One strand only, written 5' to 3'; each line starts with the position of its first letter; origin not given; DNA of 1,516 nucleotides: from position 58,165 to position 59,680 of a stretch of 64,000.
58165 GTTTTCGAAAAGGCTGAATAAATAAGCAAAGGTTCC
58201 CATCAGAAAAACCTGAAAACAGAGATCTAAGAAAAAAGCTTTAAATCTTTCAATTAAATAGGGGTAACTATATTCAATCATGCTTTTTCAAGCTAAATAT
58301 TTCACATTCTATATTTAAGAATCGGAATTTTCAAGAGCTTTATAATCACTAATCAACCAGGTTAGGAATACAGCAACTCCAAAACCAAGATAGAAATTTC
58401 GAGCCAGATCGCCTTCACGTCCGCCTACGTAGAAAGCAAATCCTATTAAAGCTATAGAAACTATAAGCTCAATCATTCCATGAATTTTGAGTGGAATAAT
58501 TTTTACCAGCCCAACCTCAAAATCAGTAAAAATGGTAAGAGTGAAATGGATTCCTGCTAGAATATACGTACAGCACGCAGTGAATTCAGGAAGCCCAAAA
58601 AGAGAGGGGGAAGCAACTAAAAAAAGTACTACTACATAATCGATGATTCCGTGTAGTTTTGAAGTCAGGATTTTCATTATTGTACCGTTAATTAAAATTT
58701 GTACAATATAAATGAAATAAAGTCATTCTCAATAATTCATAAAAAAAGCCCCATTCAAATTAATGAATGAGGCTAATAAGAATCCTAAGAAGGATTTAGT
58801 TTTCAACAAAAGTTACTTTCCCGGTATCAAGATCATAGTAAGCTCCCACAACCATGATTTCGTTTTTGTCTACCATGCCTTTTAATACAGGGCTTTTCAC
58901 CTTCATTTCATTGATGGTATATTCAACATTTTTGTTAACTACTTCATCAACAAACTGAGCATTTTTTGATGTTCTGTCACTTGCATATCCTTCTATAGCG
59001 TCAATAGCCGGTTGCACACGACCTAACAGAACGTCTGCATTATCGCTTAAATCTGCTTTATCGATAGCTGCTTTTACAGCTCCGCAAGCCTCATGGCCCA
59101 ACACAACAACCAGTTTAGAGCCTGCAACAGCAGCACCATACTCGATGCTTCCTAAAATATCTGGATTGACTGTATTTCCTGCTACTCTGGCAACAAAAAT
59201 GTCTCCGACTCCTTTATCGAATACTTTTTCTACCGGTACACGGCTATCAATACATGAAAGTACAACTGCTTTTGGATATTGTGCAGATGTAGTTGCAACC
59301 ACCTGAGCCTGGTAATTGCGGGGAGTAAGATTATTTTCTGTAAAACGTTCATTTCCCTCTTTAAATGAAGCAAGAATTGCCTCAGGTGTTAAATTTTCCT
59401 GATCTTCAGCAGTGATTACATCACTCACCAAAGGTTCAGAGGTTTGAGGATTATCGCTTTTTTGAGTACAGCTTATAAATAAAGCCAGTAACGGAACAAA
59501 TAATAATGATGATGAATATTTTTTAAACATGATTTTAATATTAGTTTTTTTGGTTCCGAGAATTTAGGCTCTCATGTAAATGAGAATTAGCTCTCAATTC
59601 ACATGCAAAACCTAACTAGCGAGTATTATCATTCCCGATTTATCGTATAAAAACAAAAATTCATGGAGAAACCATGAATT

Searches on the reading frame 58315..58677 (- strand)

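Call 12: search_protein_families(library=pfam, proteins=[window:58315-58677:-], max_evalue=0.01)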
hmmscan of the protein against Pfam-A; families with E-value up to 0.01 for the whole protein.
window:58315-58677:- (120 aa): 1 family
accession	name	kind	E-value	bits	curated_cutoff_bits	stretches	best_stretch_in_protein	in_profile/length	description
PF03779.20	SPW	-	0.0009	20.1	31.5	1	9-104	2-89/93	SPW repeat domain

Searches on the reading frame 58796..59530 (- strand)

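Call 12: search_protein_families(library=pfam, proteins=[window:58796-59530:-], max_evalue=0.01)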
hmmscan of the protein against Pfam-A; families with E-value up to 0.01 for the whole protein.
window:58796-59530:- (244 aa): 1 family
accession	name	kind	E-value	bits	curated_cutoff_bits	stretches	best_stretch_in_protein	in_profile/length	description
PF00484.24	Pro_CA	-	2.3e-39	135.6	25.7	1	88-239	1-156/156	Carbonic anhydrase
